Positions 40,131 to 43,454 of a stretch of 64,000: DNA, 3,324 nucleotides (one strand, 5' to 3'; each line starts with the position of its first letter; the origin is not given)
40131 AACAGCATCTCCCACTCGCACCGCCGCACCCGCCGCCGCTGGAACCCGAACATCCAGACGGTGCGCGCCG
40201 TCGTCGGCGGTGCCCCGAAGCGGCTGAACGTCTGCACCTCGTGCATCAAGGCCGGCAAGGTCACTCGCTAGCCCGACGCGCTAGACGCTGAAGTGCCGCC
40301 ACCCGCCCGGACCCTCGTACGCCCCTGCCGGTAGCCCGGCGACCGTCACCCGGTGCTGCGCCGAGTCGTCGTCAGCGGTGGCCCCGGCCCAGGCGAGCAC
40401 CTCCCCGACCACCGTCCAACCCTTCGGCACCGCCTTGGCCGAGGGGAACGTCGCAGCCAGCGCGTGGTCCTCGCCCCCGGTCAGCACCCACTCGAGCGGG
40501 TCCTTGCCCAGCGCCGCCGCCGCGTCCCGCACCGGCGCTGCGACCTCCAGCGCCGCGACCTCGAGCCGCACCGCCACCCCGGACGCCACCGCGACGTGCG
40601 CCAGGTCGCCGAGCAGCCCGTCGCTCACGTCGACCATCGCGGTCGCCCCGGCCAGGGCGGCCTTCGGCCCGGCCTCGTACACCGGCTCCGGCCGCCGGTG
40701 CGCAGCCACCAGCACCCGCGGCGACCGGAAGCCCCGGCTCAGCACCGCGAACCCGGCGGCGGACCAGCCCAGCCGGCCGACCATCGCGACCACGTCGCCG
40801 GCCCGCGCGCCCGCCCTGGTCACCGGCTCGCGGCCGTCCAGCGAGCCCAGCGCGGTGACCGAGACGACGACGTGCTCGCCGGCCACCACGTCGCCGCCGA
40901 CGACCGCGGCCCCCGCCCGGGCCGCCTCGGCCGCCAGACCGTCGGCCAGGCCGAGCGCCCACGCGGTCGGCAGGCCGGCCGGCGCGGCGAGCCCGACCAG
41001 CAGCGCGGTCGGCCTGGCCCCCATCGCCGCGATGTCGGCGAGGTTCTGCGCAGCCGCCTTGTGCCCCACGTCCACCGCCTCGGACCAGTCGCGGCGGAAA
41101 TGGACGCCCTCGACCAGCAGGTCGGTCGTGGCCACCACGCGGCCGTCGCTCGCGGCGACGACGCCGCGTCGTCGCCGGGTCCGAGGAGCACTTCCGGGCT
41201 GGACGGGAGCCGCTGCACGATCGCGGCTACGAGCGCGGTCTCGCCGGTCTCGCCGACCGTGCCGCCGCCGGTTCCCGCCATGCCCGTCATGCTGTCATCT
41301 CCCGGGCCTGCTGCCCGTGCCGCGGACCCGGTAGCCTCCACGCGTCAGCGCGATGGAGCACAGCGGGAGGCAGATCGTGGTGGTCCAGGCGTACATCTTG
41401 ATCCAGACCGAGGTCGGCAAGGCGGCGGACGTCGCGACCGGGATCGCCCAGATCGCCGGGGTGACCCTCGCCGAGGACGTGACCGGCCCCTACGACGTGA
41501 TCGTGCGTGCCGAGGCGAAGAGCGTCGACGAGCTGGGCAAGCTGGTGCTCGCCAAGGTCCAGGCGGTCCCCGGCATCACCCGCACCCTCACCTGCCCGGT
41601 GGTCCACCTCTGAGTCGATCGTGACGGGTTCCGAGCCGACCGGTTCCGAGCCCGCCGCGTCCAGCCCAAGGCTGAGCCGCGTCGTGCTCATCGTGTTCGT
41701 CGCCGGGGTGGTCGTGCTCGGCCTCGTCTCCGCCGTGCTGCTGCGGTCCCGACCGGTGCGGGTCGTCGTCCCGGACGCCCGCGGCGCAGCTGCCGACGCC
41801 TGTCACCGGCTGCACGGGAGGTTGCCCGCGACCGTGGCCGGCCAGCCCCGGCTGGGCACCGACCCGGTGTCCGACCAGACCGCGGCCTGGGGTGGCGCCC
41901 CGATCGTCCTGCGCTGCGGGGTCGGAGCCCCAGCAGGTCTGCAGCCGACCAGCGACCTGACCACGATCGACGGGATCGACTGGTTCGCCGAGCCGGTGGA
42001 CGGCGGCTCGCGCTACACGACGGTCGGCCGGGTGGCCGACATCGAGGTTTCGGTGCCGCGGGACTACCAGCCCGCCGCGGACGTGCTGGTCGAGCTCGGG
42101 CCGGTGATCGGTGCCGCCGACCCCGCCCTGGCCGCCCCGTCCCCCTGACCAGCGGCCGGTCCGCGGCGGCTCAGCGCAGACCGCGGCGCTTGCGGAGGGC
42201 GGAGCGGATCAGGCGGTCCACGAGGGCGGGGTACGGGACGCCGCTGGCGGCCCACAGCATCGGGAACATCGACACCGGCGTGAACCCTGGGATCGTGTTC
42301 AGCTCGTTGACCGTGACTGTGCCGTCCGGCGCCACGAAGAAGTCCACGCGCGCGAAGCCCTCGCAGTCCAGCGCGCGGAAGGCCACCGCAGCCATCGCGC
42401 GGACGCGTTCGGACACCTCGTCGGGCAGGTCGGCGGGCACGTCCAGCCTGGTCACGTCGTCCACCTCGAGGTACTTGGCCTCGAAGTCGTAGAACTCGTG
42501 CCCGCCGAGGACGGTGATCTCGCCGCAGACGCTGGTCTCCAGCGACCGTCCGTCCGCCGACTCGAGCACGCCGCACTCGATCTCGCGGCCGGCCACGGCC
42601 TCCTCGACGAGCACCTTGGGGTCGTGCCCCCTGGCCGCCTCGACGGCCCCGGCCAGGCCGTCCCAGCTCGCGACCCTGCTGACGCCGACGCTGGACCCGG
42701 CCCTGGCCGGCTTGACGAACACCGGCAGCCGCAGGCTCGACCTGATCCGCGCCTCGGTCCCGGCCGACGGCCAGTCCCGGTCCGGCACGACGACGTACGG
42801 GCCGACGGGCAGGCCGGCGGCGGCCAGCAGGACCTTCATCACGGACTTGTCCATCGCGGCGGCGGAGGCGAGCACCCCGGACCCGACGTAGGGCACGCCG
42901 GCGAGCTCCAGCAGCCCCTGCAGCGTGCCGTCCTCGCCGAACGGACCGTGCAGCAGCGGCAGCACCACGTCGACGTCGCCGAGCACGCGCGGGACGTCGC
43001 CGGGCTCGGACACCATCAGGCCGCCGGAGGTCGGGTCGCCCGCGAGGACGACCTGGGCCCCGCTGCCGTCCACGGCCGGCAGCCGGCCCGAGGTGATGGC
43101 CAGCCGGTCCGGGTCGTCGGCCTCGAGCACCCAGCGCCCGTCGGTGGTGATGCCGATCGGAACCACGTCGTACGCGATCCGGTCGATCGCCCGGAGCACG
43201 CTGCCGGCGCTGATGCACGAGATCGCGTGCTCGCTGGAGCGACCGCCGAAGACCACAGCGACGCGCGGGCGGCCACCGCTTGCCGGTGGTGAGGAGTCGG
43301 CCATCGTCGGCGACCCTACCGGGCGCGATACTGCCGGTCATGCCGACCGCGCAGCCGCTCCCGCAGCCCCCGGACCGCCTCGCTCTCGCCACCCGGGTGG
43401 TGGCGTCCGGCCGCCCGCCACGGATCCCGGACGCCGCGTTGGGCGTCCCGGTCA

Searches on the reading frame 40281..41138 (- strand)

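Call 96: search_protein_families(library=pfam, proteins=[window:40281-41138:-], max_evalue=0.00001)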
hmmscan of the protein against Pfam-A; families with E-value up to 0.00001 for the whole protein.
window:40281-41138:- (285 aa): 2 families
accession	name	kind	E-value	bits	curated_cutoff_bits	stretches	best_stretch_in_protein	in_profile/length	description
PF00586.29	AIRS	-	1.8e-21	77.1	24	1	1-99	15-111/112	AIR synthase related protein, N-terminal domain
PF02769.27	AIRS_C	-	1.5e-07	32.2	23.1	1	112-215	1-104/156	AIR synthase related protein, C-terminal domain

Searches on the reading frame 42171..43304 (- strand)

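Call 96: search_protein_families(library=pfam, proteins=[window:42171-43304:-], max_evalue=0.00001)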
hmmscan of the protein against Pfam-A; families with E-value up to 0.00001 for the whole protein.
window:42171-43304:- (377 aa): 3 families
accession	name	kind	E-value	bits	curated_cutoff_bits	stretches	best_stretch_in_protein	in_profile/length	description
PF07478.18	Dala_Dala_lig_C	-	7.8e-68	228.4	24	1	159-366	1-203/204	D-ala D-ala ligase C-terminus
PF01820.27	Dala_Dala_lig_N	-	1.9e-36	125.7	34.6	1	14-142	1-121/121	D-ala D-ala ligase N-terminus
PF02222.28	ATP-grasp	-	2.4e-09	37.5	27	1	160-336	3-160/179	ATP-grasp domain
